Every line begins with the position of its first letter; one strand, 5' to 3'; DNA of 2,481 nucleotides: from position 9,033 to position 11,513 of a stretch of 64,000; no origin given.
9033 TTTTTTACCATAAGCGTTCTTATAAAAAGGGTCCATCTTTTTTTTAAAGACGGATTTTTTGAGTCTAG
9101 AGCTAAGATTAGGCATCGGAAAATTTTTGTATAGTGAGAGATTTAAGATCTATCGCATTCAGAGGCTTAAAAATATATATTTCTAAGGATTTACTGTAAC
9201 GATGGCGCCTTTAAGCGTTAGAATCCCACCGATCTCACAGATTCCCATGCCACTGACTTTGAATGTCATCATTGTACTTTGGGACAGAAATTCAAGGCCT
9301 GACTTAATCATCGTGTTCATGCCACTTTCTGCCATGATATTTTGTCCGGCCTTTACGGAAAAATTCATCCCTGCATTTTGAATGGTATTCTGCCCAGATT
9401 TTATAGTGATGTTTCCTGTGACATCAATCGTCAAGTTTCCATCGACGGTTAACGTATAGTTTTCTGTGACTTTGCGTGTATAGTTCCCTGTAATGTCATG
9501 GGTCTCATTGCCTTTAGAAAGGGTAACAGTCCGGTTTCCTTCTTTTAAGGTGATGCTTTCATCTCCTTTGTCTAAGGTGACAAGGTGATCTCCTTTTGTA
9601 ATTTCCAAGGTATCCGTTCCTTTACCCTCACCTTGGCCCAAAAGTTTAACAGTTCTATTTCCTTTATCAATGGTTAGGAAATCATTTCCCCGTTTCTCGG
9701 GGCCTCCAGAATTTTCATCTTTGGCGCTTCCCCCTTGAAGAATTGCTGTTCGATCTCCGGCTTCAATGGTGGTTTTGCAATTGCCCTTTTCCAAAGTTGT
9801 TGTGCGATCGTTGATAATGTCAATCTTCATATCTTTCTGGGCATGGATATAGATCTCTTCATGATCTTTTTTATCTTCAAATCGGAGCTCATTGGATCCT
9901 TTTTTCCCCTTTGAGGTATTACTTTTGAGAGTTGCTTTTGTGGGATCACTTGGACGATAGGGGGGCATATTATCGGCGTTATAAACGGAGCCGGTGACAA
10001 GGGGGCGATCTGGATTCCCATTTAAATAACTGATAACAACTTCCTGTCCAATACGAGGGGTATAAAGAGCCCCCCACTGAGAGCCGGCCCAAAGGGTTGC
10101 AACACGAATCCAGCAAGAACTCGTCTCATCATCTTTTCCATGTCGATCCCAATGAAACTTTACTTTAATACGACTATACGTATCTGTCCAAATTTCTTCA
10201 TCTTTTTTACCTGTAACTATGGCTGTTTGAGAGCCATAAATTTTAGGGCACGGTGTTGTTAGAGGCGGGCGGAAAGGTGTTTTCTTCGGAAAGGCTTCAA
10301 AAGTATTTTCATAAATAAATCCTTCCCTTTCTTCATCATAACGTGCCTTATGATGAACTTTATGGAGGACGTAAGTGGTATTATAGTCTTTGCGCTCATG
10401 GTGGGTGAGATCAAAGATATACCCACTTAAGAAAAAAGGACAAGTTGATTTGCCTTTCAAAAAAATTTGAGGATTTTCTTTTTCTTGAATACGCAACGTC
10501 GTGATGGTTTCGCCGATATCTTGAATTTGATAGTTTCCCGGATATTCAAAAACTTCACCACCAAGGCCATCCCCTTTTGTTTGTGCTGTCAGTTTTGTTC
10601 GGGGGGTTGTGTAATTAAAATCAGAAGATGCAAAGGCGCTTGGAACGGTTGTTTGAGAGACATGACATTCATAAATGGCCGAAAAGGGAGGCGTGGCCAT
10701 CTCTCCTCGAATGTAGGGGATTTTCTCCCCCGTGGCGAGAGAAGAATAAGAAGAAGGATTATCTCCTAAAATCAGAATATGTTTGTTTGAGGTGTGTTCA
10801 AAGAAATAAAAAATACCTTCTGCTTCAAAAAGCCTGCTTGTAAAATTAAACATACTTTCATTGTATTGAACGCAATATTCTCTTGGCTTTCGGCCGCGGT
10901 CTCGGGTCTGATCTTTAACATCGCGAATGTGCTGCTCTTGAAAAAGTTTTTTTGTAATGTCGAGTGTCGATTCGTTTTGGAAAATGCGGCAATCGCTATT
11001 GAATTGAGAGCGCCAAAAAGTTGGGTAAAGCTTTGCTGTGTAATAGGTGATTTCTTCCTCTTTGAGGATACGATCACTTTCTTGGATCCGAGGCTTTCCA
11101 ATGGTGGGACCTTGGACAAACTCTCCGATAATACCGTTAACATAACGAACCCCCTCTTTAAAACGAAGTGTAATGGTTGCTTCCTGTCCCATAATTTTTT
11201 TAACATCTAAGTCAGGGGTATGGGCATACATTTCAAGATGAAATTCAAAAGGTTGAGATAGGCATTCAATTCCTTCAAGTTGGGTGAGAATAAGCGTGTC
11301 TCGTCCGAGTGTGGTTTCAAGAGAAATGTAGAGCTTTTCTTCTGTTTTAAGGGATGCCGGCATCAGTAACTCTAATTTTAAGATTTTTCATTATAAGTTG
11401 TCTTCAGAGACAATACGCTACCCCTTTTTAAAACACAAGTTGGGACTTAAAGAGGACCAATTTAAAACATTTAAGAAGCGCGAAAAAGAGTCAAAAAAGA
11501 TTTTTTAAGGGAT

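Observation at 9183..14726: Orphan vgrG spike gene preceded in the same orientation by two paralogous Sec-signal proteins, with no other T6SS/eCIS structural genes nearby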

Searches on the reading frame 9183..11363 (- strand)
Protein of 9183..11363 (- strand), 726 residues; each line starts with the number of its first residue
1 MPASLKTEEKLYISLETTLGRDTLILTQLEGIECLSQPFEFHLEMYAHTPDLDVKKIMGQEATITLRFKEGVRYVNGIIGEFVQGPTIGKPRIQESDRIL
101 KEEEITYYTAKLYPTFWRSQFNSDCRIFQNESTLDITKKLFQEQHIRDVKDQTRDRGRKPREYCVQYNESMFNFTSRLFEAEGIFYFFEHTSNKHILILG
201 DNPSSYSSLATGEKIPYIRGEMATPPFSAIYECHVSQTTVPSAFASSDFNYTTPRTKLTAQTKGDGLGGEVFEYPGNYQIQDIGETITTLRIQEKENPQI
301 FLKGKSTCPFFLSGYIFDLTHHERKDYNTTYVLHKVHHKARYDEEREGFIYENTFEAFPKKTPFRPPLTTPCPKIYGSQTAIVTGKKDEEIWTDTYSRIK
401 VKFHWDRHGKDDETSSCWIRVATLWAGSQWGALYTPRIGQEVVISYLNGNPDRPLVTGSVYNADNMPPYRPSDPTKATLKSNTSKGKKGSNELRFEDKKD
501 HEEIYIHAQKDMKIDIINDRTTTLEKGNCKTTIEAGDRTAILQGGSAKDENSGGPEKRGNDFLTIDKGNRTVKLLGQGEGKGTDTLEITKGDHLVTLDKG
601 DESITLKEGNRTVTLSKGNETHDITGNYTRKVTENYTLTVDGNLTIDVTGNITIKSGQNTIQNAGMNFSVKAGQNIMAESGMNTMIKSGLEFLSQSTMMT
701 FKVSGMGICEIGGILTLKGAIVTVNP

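Call 3: search_protein_families(library=pfam, proteins=[window:9183-11363:-], max_evalue=0.01)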
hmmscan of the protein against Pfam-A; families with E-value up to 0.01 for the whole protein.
window:9183-11363:- (726 aa): 5 families
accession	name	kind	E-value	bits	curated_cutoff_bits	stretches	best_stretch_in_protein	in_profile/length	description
PF05954.17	Phage_GPD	-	2.1e-73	247.6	30.1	1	33-341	2-302/305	Phage tail baseplate hub (GPD)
PF22178.3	Gp5_trimer_C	-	2.4e-20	73.2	30.9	2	478-535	2-58/112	Bacteriophage T4 gp5 C-terminal trimerisation domain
PF04717.18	Phage_base_V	-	2.6e-13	50.5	23.8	1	394-461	12-75/75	Type VI secretion system/phage-baseplate injector OB domain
PF20093.5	DUF6484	-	0.0041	18.2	27.6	1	436-458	37-59/61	Domain of unknown function (DUF6484)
PF06715.18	Gp5_C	-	0.0055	17.2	20.4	0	635-655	2-22/24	Gp5 C-terminal repeat (3 copies)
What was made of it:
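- Checked: VgrG: 9183-11363 encodes 726 aa. Pfam gives Phage_GPD 2e-73, Phage_base_V 3e-13 and Gp5_trimer_C 2e-20 (call 3).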

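Call 9: find_encoding_contigs(protein=window:9183-11363:-, flank=10000, max_places=6)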
Protein window:9183-11363:- (726 aa): 7 contigs read that carry it; 2 places shown.
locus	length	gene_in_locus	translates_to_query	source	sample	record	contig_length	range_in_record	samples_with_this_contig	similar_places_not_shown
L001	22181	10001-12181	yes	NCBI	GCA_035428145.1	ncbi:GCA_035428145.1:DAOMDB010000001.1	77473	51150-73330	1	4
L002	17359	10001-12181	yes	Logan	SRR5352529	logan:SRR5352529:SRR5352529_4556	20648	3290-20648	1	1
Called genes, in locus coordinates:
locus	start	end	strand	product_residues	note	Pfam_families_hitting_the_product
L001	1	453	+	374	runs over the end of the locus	PF00226:DnaJ, PF01556:DnaJ_C, PF00684:DnaJ_CXXCXGXG, PF27439:DnaJ_C_2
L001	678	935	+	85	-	PF02604:PhdYeFM_antitox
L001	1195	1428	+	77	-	PF10985:DUF2805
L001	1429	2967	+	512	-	PF04244:DPRP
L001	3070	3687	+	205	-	PF01786:AOX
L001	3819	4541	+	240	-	PF00106:adh_short, PF08659:KR (weak), PF13561:adh_short_C2, PF23441:SDR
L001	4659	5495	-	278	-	PF01149:Fapy_DNA_glyco, PF06831:H2TH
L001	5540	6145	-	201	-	PF04832:SOUL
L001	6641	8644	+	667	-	-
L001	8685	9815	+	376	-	-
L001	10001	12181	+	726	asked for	PF05954:Phage_GPD, PF04717:Phage_base_V, PF22178:Gp5_trimer_C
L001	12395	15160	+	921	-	PF02739:5_3_exonuc_N, PF01367:5_3_exonuc, PF01612:DNA_pol_A_exo1, PF00476:DNA_pol_A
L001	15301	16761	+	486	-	PF03219:TLC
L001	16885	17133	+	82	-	-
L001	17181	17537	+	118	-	PF13565:HTH_32, PF13592:HTH_33 (weak)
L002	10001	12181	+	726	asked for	PF05954:Phage_GPD, PF04717:Phage_base_V, PF22178:Gp5_trimer_C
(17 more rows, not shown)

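Call 10: find_homologous_proteins(query=window:9183-11363:-, max_evalue=1e-10)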
Query window:9183-11363:- (726 aa): 7966 proteins with E <= 1e-10 among 8000 candidates; the best 120 are listed.
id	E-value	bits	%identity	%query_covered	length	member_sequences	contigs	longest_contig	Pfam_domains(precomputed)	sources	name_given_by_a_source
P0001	0.0e+0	1514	88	100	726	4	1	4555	PF04717.19,PF22178.4,PF05954.18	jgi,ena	-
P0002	0.0e+0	1266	75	100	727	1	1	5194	PF04717.19,PF22178.4,PF05954.18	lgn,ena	-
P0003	0.0e+0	1142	70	100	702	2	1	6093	PF04717.19,PF22178.4,PF05954.18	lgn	-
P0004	0.0e+0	1091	68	100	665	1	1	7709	PF04717.19,PF22178.4,PF05954.18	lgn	-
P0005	0.0e+0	1020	61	100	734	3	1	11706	PF04717.19,PF22178.4,PF05954.18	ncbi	-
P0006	3.2e-296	1002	60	100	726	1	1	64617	PF04717.19,PF20093.6,PF22178.4,PF05954.18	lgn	-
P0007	1.6e-284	964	58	100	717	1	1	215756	PF04717.19,PF22178.4,PF05954.18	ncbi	-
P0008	9.5e-232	789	50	100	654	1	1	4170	PF04717.19,PF06715.19,PF22178.4,PF05954.18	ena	-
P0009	1.3e-219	749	52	91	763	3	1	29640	PF04717.19,PF22178.4,PF05954.18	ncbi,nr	ncbi:MAG: type VI secretion system tip protein VgrG [Alphaproteobacteria bacterium]|nr:type VI secre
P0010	2.3e-190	652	44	99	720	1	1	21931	PF04717.19,PF22178.4,PF05954.18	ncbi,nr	ncbi:MAG: type VI secretion system tip protein VgrG [Alphaproteobacteria bacterium]|nr:type VI secre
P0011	6.9e-187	641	43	99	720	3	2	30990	PF04717.19,PF22178.4,PF05954.18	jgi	jgi:type VI secretion system secreted protein VgrG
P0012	3.6e-185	635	41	99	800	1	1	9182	PF04717.19,PF22178.4,PF05954.18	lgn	-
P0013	2.6e-184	632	42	99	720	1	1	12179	PF04717.19,PF22178.4,PF05954.18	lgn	-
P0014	4.4e-184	632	44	99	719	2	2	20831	PF04717.19,PF22178.4,PF05954.18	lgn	-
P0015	5.8e-184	631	42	90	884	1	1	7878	PF04717.19,PF20093.6,PF22178.4,PF05954.18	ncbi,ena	-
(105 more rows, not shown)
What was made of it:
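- All named homologues are T6SS VgrG (call 10).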

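Call 16: find_encoding_contigs(protein=P0007, flank=10000, max_places=3)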
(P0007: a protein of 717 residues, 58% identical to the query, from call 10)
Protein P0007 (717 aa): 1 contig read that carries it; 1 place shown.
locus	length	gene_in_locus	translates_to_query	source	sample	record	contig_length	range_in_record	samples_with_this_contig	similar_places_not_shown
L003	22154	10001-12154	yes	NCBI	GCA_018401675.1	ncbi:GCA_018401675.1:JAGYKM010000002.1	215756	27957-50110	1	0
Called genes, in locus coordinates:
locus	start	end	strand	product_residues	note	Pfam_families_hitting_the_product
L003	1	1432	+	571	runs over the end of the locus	PF02366:PMT, PF13231:PMT_2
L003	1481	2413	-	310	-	PF02899:Phage_int_SAM_1, PF13495:Phage_int_SAM_4 (faint), PF00589:Phage_integrase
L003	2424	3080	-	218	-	PF00923:TAL_FSA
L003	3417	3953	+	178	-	PF12100:DUF3576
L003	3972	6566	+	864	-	PF00133:tRNA-synt_1, PF09334:tRNA-synt_1g, PF13603:tRNA-synt_1_2, PF00133:tRNA-synt_1, PF08264:Anticodon_1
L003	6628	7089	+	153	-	-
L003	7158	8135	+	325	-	-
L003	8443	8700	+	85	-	-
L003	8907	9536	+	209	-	-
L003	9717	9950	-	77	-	-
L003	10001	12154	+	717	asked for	PF05954:Phage_GPD, PF04717:Phage_base_V, PF22178:Gp5_trimer_C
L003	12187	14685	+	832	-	PF02739:5_3_exonuc_N, PF01367:5_3_exonuc, PF00476:DNA_pol_A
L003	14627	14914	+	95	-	PF00476:DNA_pol_A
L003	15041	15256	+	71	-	-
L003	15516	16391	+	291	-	-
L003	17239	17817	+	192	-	PF05591:T6SS_VipA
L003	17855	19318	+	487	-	PF05943:VipB, PF18945:VipB_2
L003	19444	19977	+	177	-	PF05638:T6SS_HCP (weak)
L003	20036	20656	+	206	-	PF05638:T6SS_HCP (weak)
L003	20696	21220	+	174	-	PF04965:GPW_gp25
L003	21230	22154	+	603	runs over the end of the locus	PF05947:T6SS_TssF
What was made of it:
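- L003 has vgrG-polA followed by tssB, tssC, two hcp genes, tssE and tssF (call 16).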

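Call 17: find_encoding_contigs(protein=P0006, flank=10000, max_places=3)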
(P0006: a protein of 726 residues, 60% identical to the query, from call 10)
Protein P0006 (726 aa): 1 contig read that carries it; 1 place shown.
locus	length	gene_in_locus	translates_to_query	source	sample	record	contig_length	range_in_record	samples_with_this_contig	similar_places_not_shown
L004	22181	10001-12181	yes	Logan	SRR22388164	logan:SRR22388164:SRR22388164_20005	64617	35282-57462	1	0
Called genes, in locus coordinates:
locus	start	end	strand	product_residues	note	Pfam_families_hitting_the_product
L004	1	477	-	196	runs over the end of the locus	PF01923:Cob_adeno_trans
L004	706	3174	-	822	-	PF01751:Toprim, PF01131:Topoisom_bac, PF01396:Zn_ribbon_Top1, PF13368:Toprim_C_rpt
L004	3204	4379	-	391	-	PF21102:DprA_N, PF02481:DNA_processg_A, PF17782:WHD_DprA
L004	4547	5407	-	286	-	PF00793:DAHP_synth_1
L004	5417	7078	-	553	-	PF06418:CTP_synth_N, PF00117:GATase, PF07722:Peptidase_C26 (faint)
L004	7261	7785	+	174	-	PF01161:PBP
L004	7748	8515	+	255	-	PF00072:Response_reg, PF00486:Trans_reg_C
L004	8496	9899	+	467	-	PF00672:HAMP (weak), PF00512:HisKA, PF02518:HATPase_c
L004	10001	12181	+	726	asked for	PF05954:Phage_GPD, PF04717:Phage_base_V, PF20093:DUF6484 (faint), PF22178:Gp5_trimer_C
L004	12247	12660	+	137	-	PF09391:DUF2000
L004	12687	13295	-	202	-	PF01810:LysE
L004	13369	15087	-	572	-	PF12796:Ank_2 (faint), PF13649:Methyltransf_25 (faint)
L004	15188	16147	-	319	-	PF00535:Glycos_transf_2, PF10111:Glyco_tranf_2_2, PF13641:Glyco_tranf_2_3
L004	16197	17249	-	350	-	PF02779:Transket_pyr, PF02780:Transketolase_C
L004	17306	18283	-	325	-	PF00676:E1_dh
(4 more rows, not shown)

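Call 18: find_encoding_contigs(protein=P0005, flank=10000, max_places=3)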
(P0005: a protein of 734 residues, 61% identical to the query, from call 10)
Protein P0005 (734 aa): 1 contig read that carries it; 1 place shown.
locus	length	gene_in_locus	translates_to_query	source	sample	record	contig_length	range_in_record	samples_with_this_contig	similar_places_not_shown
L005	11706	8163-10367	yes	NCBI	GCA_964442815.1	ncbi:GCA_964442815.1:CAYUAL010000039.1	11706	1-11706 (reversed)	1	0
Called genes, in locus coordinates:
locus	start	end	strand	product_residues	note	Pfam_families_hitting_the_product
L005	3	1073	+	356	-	?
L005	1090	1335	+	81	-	PF07866:DUF1653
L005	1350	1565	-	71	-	-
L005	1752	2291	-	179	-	PF13302:Acetyltransf_3, PF13523:Acetyltransf_8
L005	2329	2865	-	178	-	PF00293:NUDIX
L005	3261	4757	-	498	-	PF13541:ChlI, PF00493:MCM, PF00158:Sigma54_activat (faint), PF01078:Mg_chelatase, PF07728:AAA_5, PF13335:Mg_chelatase_C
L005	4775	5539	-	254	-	PF04972:BON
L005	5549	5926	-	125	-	PF02021:UPF0102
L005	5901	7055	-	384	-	PF07690:MFS_1, PF12832:MFS_1_like (faint)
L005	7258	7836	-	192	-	PF01923:Cob_adeno_trans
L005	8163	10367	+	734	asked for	PF05954:Phage_GPD, PF04717:Phage_base_V, PF22178:Gp5_trimer_C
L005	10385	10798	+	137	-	PF09391:DUF2000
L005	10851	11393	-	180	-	-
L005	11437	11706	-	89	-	?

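Call 19: find_homologous_proteins(query=L003:17855-19318:+, max_evalue=1e-20)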
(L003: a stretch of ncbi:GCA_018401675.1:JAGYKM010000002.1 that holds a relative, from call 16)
Query L003:17855-19318:+ (487 aa): 8000 proteins with E <= 1e-20 among 8000 candidates; the best 120 are listed.
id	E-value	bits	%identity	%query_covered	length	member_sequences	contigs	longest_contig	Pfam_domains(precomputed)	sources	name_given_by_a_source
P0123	0.0e+0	1117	100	100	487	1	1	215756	PF18945.6,PF05943.18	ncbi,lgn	-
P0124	0.0e+0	1054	94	100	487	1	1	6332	PF18945.6,PF05943.18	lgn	-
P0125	4.3e-245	832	73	100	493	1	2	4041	PF18945.6,PF05943.18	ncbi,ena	-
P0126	7.3e-245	831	72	100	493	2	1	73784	PF18945.6,PF05943.18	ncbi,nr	ncbi:MAG: type VI secretion system contractile sheath large subunit [Proteobacteria bacterium]|nr:ty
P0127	2.0e-243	827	74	98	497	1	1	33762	PF18945.6,PF05943.18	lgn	-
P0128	3.0e-243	826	72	100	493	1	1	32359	PF18945.6,PF05943.18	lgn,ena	-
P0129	1.1e-242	824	72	100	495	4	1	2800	PF18945.6,PF05943.18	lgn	-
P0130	3.2e-242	823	72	100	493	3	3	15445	PF18945.6,PF05943.18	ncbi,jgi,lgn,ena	-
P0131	1.7e-241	820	72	99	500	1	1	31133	PF18945.6,PF05943.18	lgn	-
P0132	1.5e-235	801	71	100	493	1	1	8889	PF18945.6,PF05943.18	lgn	-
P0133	2.1e-213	728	64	100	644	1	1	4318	PF05591.18,PF18945.6,PF05943.18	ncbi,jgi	jgi:type VI secretion system protein ImpC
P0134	4.5e-213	727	64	100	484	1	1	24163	PF18945.6,PF05943.18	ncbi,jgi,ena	jgi:type VI secretion system protein ImpC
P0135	7.0e-213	726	64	100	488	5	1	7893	PF18945.6,PF05943.18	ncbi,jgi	jgi:type VI secretion system protein ImpC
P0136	3.6e-212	724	63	100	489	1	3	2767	PF18945.6,PF05943.18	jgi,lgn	-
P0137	2.1e-211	721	64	100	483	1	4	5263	PF18945.6,PF05943.18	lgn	-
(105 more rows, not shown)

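Call 20: list_cluster_members(proteins=[P0125, P0126, P0127, P0128, P0129, P0130, P0131, P0132, P0121, P0122])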
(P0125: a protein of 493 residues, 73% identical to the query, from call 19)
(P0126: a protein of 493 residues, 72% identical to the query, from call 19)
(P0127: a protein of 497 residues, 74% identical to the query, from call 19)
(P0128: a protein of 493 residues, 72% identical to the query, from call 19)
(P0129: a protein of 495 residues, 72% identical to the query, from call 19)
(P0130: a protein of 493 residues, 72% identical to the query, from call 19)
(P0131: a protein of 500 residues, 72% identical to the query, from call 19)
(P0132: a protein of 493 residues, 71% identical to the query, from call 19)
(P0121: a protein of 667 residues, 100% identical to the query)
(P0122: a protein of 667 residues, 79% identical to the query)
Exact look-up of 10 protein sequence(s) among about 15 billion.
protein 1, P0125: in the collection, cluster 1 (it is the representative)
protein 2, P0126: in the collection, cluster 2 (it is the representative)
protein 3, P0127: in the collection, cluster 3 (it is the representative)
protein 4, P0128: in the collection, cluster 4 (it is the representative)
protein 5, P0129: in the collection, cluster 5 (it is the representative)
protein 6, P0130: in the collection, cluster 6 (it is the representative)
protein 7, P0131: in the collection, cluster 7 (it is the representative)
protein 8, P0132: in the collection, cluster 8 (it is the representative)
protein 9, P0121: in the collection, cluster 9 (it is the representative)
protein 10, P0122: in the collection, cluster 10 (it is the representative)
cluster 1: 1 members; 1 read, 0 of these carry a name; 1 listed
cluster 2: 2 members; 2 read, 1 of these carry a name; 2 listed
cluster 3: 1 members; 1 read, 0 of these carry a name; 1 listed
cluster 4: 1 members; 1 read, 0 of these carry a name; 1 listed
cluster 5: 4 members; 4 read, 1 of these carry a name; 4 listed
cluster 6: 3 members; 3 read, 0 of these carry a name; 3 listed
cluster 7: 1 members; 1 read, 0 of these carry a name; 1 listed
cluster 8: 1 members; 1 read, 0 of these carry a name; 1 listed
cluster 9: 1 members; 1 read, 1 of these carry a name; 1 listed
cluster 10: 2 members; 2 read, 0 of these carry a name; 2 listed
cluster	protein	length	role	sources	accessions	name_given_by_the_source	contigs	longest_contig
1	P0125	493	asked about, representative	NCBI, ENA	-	-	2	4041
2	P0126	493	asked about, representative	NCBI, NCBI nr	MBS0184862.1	MAG: type VI secretion system contractile sheath large subunit [Proteobacteria bacterium] | type VI secretion system contractile sheath large subunit [Pseudomonadota bacterium]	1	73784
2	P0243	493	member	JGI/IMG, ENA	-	-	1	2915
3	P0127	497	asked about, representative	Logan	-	-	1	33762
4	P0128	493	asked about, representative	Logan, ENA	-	-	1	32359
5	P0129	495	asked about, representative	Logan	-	-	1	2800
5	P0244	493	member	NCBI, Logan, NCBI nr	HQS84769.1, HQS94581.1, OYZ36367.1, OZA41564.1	MAG: EvpB family type VI secretion protein [Alphaproteobacteria bacterium 16-39-46]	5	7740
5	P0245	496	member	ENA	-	-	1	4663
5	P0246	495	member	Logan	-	-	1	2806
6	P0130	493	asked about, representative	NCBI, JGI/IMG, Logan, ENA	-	-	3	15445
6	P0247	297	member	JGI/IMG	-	-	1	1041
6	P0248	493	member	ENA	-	-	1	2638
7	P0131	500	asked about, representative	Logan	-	-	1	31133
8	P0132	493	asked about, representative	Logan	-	-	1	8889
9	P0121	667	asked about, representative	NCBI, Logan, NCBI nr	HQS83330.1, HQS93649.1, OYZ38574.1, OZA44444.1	MAG: hypothetical protein B7Y25_00365 [Alphaproteobacteria bacterium 16-39-46]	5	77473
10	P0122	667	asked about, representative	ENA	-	-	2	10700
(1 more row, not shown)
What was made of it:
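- TssC is present in the same MAG (call 20).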

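Call 22: find_encoding_contigs(protein=P0244, flank=10000, max_places=6)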
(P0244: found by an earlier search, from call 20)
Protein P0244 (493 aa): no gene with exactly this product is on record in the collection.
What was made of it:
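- Tried and rejected: The exact look-up found nothing on record (call 22).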

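Call 24: find_encoding_contigs(protein=P0129, flank=10000, max_places=4)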
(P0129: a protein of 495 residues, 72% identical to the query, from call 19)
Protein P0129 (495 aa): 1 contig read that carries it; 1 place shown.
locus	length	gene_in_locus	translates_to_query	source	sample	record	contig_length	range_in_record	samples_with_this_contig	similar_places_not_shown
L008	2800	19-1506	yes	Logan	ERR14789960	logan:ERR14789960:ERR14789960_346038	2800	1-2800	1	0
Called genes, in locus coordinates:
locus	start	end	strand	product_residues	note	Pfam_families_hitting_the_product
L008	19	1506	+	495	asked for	PF05943:VipB, PF18945:VipB_2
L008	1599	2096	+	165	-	PF05638:T6SS_HCP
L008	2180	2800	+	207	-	?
